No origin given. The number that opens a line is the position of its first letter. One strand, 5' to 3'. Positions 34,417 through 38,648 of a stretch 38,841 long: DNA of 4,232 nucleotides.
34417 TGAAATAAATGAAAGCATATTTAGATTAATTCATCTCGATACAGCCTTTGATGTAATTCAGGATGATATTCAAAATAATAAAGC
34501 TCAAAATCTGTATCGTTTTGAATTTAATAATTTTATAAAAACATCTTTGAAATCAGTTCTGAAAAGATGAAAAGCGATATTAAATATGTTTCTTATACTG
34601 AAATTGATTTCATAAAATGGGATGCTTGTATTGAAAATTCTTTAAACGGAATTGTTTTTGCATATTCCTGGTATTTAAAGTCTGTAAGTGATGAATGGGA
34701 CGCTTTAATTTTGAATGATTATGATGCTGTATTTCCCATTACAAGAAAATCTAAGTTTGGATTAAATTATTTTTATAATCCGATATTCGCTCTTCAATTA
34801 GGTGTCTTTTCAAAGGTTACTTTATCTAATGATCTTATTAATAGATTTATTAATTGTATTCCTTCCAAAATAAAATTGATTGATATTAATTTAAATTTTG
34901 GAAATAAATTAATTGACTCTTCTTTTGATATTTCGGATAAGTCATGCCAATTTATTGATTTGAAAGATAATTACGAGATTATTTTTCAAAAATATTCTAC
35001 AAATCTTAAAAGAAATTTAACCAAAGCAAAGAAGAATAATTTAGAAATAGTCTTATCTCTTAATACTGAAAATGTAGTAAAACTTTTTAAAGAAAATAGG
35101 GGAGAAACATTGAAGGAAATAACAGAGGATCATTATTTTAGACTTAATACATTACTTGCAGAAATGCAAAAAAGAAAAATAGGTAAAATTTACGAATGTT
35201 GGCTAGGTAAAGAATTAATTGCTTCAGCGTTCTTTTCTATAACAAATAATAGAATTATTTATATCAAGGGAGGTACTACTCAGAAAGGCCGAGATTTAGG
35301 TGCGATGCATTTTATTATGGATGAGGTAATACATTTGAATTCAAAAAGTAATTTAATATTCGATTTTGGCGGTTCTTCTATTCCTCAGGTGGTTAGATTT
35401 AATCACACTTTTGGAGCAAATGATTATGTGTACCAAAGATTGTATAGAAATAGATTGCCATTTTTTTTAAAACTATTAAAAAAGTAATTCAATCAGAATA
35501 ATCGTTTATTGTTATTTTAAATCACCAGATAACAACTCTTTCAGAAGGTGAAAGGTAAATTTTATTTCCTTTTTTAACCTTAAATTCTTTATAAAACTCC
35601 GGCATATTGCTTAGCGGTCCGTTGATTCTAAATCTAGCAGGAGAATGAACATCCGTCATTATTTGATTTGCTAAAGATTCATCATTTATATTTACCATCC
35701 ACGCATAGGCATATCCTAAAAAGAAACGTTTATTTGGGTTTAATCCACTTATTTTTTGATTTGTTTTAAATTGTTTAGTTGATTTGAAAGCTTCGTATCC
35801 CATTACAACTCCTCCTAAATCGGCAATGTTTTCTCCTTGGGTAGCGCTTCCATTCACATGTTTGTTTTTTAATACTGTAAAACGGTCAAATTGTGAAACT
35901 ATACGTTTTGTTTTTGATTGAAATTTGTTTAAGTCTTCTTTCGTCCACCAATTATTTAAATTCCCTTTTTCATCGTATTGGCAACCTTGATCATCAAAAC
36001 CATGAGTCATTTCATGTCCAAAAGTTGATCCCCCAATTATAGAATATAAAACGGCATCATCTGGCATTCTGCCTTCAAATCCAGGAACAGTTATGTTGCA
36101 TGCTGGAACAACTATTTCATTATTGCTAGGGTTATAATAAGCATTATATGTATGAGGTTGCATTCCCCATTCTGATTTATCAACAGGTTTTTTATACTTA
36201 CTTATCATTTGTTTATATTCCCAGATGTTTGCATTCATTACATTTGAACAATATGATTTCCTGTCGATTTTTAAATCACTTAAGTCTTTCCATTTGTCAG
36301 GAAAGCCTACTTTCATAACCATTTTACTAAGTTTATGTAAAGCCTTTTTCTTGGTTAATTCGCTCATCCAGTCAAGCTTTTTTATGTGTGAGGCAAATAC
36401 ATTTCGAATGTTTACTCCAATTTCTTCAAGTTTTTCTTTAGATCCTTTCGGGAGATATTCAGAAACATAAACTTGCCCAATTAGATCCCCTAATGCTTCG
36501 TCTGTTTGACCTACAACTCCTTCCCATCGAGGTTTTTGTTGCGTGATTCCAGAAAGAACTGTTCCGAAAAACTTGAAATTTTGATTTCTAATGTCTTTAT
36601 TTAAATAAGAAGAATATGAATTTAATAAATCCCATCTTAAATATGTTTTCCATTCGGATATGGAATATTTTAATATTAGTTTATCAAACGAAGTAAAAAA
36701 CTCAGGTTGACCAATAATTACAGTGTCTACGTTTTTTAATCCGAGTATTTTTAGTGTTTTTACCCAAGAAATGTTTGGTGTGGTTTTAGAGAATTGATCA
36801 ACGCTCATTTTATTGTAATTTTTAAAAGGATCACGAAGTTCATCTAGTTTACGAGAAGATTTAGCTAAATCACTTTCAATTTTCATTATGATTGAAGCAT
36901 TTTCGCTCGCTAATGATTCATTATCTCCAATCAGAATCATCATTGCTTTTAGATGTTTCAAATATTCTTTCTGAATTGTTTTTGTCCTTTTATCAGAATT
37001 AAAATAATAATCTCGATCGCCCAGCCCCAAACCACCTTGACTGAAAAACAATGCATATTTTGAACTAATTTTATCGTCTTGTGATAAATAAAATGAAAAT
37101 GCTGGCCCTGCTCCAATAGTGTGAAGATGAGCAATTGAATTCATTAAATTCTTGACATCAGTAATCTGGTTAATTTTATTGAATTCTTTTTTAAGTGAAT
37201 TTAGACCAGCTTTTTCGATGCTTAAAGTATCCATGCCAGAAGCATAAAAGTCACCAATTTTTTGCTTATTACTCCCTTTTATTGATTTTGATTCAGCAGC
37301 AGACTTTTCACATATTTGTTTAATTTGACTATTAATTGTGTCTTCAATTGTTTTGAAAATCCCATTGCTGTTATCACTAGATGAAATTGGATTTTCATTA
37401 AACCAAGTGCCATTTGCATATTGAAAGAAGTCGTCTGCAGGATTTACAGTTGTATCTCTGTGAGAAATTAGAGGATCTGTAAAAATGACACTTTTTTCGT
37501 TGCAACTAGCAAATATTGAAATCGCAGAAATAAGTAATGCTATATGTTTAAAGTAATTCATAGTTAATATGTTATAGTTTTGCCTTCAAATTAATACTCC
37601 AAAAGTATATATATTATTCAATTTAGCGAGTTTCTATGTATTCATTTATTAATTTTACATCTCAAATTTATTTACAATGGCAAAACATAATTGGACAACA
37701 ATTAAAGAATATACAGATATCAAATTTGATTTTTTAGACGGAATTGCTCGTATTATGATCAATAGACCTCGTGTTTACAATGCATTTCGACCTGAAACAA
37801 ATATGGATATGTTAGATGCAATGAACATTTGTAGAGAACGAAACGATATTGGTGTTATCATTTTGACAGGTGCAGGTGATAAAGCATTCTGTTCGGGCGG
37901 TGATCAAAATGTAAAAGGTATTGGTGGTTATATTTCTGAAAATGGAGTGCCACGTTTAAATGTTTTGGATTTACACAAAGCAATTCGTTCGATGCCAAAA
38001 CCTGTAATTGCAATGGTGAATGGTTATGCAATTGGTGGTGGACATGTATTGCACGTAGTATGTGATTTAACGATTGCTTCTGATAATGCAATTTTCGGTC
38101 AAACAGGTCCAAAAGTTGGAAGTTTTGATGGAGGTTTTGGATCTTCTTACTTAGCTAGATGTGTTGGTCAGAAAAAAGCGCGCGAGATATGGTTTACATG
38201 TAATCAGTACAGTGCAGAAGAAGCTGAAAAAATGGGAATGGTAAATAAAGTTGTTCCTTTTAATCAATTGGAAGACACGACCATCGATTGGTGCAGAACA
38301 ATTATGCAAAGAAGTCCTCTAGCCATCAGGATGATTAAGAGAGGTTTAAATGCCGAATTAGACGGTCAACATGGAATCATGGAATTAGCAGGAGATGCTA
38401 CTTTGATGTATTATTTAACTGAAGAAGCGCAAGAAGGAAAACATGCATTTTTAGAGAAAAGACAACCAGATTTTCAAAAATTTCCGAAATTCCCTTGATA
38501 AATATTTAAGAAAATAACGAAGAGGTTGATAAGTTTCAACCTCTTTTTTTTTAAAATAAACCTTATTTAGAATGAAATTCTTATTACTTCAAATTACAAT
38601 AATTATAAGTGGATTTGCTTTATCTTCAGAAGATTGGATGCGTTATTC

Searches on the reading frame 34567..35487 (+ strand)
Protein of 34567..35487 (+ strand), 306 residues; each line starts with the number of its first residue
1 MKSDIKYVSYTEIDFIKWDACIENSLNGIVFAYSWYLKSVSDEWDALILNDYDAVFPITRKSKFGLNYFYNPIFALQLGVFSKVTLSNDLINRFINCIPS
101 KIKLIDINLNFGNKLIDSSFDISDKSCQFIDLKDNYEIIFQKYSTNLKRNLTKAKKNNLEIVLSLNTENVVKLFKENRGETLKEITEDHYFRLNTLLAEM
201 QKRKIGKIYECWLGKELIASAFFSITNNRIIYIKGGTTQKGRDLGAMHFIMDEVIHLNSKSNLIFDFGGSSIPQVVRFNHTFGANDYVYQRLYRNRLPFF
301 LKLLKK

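Call 3: search_protein_families(library=pfam, proteins=[window:34567-35487:+], max_evalue=0.01)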
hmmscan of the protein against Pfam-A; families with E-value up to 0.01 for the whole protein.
window:34567-35487:+ (306 aa): 1 family
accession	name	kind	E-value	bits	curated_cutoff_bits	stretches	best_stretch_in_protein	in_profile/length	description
PF13480.13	Acetyltransf_6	-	0.0003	21.4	22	1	189-269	54-136/143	Acetyltransferase (GNAT) domain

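Call 4: search_protein_families(library=ncbifam, proteins=[window:34567-35487:+], max_evalue=0.01)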
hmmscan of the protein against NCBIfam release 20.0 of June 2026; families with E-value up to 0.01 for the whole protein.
window:34567-35487:+ (306 aa): 0 families

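Call 23: search_solved_structures(query=window:34567-35487:+, max_evalue=1)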
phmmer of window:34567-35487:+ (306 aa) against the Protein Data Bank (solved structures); distinct sequences matched with E-value up to 1: 1.
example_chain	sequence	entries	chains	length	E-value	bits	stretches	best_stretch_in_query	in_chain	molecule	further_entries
3gk3_A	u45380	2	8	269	0.9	12.1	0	14-63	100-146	Acetoacetyl-CoA reductase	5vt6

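Call 25: find_homologous_proteins(query=window:34567-35487:+, max_evalue=0.001)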
Query window:34567-35487:+ (306 aa): 116 proteins with E <= 0.001 among 1723 candidates.
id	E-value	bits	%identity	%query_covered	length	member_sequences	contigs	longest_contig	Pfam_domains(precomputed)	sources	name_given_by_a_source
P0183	1.0e-197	674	99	100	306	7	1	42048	-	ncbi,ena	-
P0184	2.1e-142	492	70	100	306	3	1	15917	PF13480.14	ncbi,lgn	-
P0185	6.4e-142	490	69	100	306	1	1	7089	-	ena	-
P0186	1.1e-141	490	70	100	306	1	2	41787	-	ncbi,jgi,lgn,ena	-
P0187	1.4e-141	489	69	100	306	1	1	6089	-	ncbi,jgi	jgi:hypothetical protein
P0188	3.9e-141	488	70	100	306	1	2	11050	-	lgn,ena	-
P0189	9.4e-141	487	70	100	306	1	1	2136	-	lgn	-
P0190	2.4e-140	485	70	100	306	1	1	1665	-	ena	-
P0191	3.1e-140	485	69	100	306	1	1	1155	-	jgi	-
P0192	1.1e-139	483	72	100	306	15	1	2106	PF13480.14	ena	-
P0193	1.1e-139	483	70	100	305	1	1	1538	PF13480.14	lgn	-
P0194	2.3e-139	482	69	100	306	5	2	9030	-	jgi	-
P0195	2.6e-139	482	70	100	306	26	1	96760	-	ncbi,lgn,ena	-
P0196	9.0e-139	480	70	100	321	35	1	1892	-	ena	-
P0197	8.0e-138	477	68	100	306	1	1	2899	-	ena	-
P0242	1.9e-71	259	41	98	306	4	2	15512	PF13480.14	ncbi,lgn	ncbi:MAG: GNAT family N-acetyltransferase [Bacteroidales bacterium]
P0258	1.9e-62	229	40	98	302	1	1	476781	PF13480.14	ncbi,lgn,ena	-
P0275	3.2e-51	193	35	99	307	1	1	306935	-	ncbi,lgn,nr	ncbi:MAG: GNAT family N-acetyltransferase [Ferruginibacter sp.]|nr:GNAT family N-acetyltransferase [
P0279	4.5e-49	186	34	99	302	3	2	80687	PF13480.14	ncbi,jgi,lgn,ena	jgi:Acetyltransferase (GNAT) domain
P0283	4.3e-46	176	34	99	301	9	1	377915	-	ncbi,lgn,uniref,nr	ncbi:hypothetical protein EV195_10210 [Tenacibaculum skagerrakense]|uniref:Acetyltransferase (GNAT) 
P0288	1.3e-42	164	33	95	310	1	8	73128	PF13480.14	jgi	jgi:hypothetical protein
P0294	2.5e-37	147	29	92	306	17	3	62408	-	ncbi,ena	-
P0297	2.3e-18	85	28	80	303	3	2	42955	-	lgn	-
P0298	3.5e-11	61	21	96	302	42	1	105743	-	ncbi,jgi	jgi:hypothetical protein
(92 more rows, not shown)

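Call 26: find_encoding_contigs(protein=P0283, flank=10000, max_places=1)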
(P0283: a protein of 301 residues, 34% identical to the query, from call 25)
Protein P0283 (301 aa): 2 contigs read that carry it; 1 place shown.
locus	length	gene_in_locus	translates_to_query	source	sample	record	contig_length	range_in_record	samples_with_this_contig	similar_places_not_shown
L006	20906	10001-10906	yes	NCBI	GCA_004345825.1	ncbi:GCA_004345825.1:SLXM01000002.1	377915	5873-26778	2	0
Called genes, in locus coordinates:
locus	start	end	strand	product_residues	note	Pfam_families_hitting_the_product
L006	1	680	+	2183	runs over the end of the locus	PF19406:PKD_5, PF20494:YfjS_YafY (faint), PF19406:PKD_5, PF02368:Big_2 (weak), PF18884:TSP3_bac (weak), PF13585:CHU_C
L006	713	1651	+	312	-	PF11751:PorP_SprF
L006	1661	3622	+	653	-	PF07676:PD40 (faint), PF17210:SdrD_B (faint), PF11974:bMG3 (weak), PF13620:CarboxypepD_reg, PF13715:CarbopepD_reg_2 (weak), PF00691:OmpA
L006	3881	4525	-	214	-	-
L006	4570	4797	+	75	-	PF13560:HTH_31, PF12844:HTH_19, PF13443:HTH_26, PF01381:HTH_3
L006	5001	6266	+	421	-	PF02899:Phage_int_SAM_1 (faint), PF00589:Phage_integrase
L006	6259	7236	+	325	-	PF00589:Phage_integrase, PF22823:MrpR_C_cat (weak)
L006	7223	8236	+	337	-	PF02899:Phage_int_SAM_1, PF13495:Phage_int_SAM_4, PF00589:Phage_integrase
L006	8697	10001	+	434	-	PF23019:DUF7033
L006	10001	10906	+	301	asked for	-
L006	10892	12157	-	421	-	PF01943:Polysacc_synt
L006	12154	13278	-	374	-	PF13439:Glyco_transf_4, PF00534:Glycos_transf_1, PF13692:Glyco_trans_1_4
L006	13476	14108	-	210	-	-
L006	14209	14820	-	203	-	-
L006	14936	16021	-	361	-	PF12833:HTH_18, PF00165:HTH_AraC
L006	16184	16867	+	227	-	PF00702:Hydrolase, PF12710:HAD (weak), PF13419:HAD_2, PF13242:Hydrolase_like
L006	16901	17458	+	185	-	-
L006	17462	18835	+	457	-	PF18990:DUF5723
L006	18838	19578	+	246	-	-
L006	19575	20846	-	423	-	PF05496:RuvB_N, PF13173:AAA_14 (weak), PF14532:Sigma54_activ_2 (weak), PF20720:nSTAND3 (weak), PF00004:AAA, PF07728:AAA_5 (weak), PF16193:AAA_assoc_2, PF12002:MgsA_C, +2 more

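Call 29: find_encoding_contigs(protein=P0275, flank=10000, max_places=1)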
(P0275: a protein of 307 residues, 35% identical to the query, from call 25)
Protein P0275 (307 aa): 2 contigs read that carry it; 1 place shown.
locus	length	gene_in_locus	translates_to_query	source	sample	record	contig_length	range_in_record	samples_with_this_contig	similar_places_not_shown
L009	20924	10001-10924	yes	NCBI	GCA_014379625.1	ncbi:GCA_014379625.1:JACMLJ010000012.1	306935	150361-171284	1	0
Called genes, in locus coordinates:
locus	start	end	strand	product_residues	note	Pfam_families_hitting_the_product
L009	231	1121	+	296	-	PF12833:HTH_18, PF00165:HTH_AraC (weak)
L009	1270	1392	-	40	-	-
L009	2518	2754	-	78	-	-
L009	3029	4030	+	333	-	PF03255:ACCA, PF01039:Carboxyl_trans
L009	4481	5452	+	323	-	PF01408:GFO_IDH_MocA, PF22725:GFO_IDH_MocA_C3, PF02894:GFO_IDH_MocA_C (weak)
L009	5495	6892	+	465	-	PF02397:Bac_transf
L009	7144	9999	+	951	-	PF01433:Peptidase_M1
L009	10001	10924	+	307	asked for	-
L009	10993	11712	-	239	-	PF01128:IspD, PF12804:NTP_transf_3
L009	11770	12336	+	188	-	PF14014:DUF4230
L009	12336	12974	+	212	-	PF14014:DUF4230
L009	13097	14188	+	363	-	PF00696:AA_kinase, PF01472:PUA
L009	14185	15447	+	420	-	PF00171:Aldedh (faint)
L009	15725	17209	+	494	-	PF00919:UPF0004, PF04055:Radical_SAM, PF01938:TRAM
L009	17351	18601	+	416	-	PF00158:Sigma54_activat, PF14532:Sigma54_activ_2, PF07724:AAA_2 (faint), PF07728:AAA_5 (faint), PF25601:AAA_lid_14, PF02954:HTH_8, PF18024:HTH_50 (weak)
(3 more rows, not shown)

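Call 56: predict_structure(alignment_id=A2)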
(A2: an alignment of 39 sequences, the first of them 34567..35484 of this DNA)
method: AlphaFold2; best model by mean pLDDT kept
length: 306 residues; sequences in the alignment: 39
mean_pLDDT: 94.4   pTM: 0.90
mean pLDDT of the five models: 94.4, 94.3, 94.1, 94.0, 94.0
residues with pLDDT >= 90: 271; 70-90: 31; 50-70: 3; < 50: 1
segments of 3 or more residues with pLDDT < 50: none
pLDDT, mean of each block of 10 residues (from residue 1): 86 98 96 97 95 97 90 94 94 95 95 89 95 98 98 98 97 90 89 97 98 98 97 97 98 98 93 92 96 92 71
secondary structure, 60 per line:
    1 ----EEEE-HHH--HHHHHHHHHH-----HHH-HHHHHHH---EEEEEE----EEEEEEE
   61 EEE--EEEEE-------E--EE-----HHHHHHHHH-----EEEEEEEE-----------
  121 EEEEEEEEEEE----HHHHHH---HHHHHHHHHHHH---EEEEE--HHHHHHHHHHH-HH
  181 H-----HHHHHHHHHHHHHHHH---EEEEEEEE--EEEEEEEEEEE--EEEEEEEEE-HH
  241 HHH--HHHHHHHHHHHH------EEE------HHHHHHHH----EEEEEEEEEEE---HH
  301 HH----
elements in order: E5-8 H15-24 H34-40 E44-49 E54-63 E66-70 H88-96 E102-109 E121-131 H136-141 H145-156 E160-164 H167-177 H187-202 E206-213 E216-226 E229-237 H239-243 H246-257 E264-266 H273-280 E285-295 H299-302

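Call 59: fold_search(model_id=the predicted structure, library=pdb)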
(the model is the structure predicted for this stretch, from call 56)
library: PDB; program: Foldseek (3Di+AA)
matches with E <= 10: 832; with E <= 0.001: 128
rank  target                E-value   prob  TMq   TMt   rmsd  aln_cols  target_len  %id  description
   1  7z5y_A                2.3e-13  1.00  0.72  0.66   4.6       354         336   13  CRYSTAL STRUCTURE OF WEISSELLA VIRIDESCENS FEMXVV NON-RIBOSOMAL AMINO ACID TRANSFERASE IN COMPLEX WITH A PEPTIDYL-XNA  (released 2022-10-26)
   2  6snr                  8.1e-13  1.00  0.65  0.52   7.2       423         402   13  Crystal structure of FemX (released 2020-09-09)
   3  7z6a_A                1.1e-12  1.00  0.69  0.65   4.8       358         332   12  CRYSTAL STRUCTURE OF WEISSELLA VIRIDESCENS FEMXVV NON-RIBOSOMAL AMINO ACID TRANSFERASE IN COMPLEX WITH A PEPTIDYL-XNA  (released 2022-10-26)
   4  4ii9_A                1.5e-12  1.00  0.65  0.60   4.6       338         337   13  Crystal structure of Weissella viridescens FemXVv non-ribosomal amino acid transferase in complex with a peptidyl-RNA  (released 2013-07-03)
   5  1xf8                  2.0e-12  1.00  0.67  0.62   5.5       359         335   12  Crystal Structure of Weissella viridescens FemX (Y254F) Mutant (released 2005-05-31)
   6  1xe4                  2.9e-12  1.00  0.64  0.59   6.1       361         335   13  Crystal Structure of Weissella viridescens FemX (K36M) Mutant (released 2005-05-31)
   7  1ne9                  3.4e-12  1.00  0.71  0.66   5.0       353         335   13  Crystal Structure of Weissella viridescens FemX at 1.7 Ang Resolution (released 2004-02-10)
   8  1lrz                  7.4e-12  1.00  0.59  0.47  17.1       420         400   15  x-ray crystal structure of staphylococcus aureus femA (released 2002-09-04)
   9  9wqw                  1.2e-11  1.00  0.64  0.67   5.2       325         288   12  aminoacyl-tRNA-dependent peptide synthase, Sbb17 (released 2026-04-01)
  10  9wqx                  4.2e-11  1.00  0.67  0.71   4.6       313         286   12  aminoacyl-tRNA-dependent peptide synthase, Sbb17, complexed with streptothrisamine (released 2026-04-01)
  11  9wqy                  8.6e-11  1.00  0.69  0.73   4.5       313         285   13  aminoacyl-tRNA-dependent peptide synthase, Sba18, complexed with streptothrisamine (released 2026-04-01)
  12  9j8s_A                9.4e-10  1.00  0.58  0.26   6.4       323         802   12  MprF from Pseudomonas aeruginosa in nanodisc, C2 symmetry (released 2025-09-03)
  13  9goe_A                1.8e-09  1.00  0.59  0.26   6.4       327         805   12  Cryo-EM structure of the multiple peptide resistance factor (MprF) from Pseudomonas aeruginosa bound to a synthetic na (released 2025-03-12)
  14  2hqy_B                2.1e-09  1.00  0.64  0.66   5.0       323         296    9  Crystal Structure of Conserved Protein of Unknown Function from Bacteroides thetaiotaomicron VPI-5482 (released 2006-09-19)
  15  4v34                  3.5e-09  1.00  0.60  0.57   5.5       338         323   12  The Structure of A-PGS from Pseudomonas aeruginosa (SeMet derivative) (released 2015-08-19)
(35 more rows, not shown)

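Call 71: list_cluster_members(proteins=[P0298, P0294, P0297, P0258, P0279, P0288, P0242])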
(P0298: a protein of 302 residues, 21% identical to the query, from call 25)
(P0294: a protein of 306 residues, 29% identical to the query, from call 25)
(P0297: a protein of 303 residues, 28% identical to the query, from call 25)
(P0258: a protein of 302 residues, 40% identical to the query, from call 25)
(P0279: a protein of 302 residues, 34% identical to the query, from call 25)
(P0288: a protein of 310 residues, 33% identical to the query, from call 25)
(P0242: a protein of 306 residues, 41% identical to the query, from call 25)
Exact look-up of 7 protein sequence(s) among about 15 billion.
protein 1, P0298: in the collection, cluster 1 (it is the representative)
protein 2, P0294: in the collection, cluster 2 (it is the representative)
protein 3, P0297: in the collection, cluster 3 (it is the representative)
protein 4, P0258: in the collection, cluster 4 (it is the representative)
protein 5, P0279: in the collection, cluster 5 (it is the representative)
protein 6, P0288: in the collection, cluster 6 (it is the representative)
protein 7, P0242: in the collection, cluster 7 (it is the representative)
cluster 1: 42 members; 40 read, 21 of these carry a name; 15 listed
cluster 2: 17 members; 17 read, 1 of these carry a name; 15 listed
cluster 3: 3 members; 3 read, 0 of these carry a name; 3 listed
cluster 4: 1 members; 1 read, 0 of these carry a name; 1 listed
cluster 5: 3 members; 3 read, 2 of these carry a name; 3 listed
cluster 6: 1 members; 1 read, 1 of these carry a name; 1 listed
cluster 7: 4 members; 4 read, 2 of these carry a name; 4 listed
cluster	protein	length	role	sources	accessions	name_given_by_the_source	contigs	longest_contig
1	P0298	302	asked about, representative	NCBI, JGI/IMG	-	hypothetical protein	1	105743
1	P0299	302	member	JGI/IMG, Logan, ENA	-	hypothetical protein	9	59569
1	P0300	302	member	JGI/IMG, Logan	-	hypothetical protein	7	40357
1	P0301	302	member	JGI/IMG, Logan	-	hypothetical protein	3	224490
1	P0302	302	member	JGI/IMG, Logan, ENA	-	hypothetical protein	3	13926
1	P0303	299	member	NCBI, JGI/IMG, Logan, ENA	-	hypothetical protein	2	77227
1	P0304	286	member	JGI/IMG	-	hypothetical protein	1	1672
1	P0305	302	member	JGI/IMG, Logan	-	hypothetical protein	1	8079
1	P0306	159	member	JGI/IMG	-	hypothetical protein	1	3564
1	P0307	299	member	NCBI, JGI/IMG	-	hypothetical protein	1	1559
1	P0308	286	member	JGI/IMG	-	hypothetical protein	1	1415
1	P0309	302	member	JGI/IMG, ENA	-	hypothetical protein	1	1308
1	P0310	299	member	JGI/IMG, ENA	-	hypothetical protein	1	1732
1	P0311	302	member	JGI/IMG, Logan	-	hypothetical protein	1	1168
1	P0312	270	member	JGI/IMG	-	hypothetical protein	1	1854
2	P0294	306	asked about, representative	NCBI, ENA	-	-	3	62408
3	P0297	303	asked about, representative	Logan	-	-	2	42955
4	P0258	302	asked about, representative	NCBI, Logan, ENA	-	-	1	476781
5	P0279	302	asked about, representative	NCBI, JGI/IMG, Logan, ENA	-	Acetyltransferase (GNAT) domain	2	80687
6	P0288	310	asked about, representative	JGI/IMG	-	hypothetical protein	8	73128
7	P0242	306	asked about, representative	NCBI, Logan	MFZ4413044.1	MAG: GNAT family N-acetyltransferase [Bacteroidales bacterium]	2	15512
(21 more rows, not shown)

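Call 76: search_protein_families(library=ncbifam, proteins=[window:34567-35487:+, L006:10001-10906:+, P0298, P0294, P0297], max_evalue=10)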
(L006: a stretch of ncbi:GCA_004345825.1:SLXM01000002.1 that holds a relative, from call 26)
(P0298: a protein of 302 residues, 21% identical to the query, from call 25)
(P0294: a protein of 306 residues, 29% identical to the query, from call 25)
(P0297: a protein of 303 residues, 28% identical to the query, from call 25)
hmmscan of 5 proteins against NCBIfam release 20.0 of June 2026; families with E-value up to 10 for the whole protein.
window:34567-35487:+ (306 aa): 1 family
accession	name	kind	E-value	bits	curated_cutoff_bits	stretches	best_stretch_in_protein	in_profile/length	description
NF037953.1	frad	subfamily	0.022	13.6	400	1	132-231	181-280/304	septal junction protein FraD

L006:10001-10906:+ (301 aa): 3 families
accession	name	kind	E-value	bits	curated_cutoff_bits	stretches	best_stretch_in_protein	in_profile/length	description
TIGR03019.1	pepcterm_femAB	equivalog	2.4e-07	30.1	260.35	1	122-269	121-265/330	FemAB family XrtA/PEP-CTERM system-associated protein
TIGR00755.1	ksgA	equivalog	0.14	11.5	171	1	117-190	184-255/256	16S rRNA (adenine(1518)-N(6)/adenine(1519)-N(6))-dimethyltransferase RsmA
TIGR01765.1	tspaseT_teng_N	subfamily_domain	0.16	12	47.25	1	127-166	28-68/73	transposase, putative, N-terminal domain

P0298 (302 aa): 1 family
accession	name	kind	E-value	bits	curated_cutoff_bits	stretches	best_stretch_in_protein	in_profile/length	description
TIGR02258.1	2_5_ligase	equivalog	0.077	12.9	65.7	1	60-147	29-117/180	RNA 2',3'-cyclic phosphodiesterase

P0294 (306 aa): 0 families

P0297 (303 aa): 0 families

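Call 92: search_protein_families(library=ncbifam, proteins=[L006:8697-10001:+], max_evalue=0.001)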
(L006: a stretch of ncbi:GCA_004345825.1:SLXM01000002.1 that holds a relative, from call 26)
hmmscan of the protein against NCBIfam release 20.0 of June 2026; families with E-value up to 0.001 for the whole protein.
L006:8697-10001:+ (434 aa): 1 family
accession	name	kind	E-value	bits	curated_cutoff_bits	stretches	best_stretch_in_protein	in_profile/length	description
NF053580.1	deacetylase_VimE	equivalog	4.9e-50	170.4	440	1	71-431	56-428/431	UDP-2,3-diacetamido-2,3-dideoxy-alpha-D-glucuronate deacetylase VimE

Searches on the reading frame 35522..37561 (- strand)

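Call 8: search_protein_families(library=pfam, proteins=[window:35522-37561:-], max_evalue=0.001)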
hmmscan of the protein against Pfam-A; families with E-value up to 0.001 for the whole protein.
window:35522-37561:- (679 aa): 2 families
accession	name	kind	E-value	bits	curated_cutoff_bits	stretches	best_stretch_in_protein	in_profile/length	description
PF05649.18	Peptidase_M13_N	-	1.2e-112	377.6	32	1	41-421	1-381/381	Peptidase family M13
PF01431.27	Peptidase_M13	-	8.7e-61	205.6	24.5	1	473-676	1-205/205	Peptidase family M13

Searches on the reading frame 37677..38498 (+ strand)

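Call 8: search_protein_families(library=pfam, proteins=[window:37677-38498:+], max_evalue=0.001)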
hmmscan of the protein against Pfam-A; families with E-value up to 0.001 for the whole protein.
window:37677-38498:+ (273 aa): 2 families
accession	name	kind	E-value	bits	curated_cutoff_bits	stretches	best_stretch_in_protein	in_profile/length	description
PF00378.25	ECH_1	-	3.8e-77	259.4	27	1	21-267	4-249/251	Enoyl-CoA hydratase/isomerase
PF16113.10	ECH_2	-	3.4e-22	79.8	27.2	1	24-201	2-180/335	Enoyl-CoA hydratase/isomerase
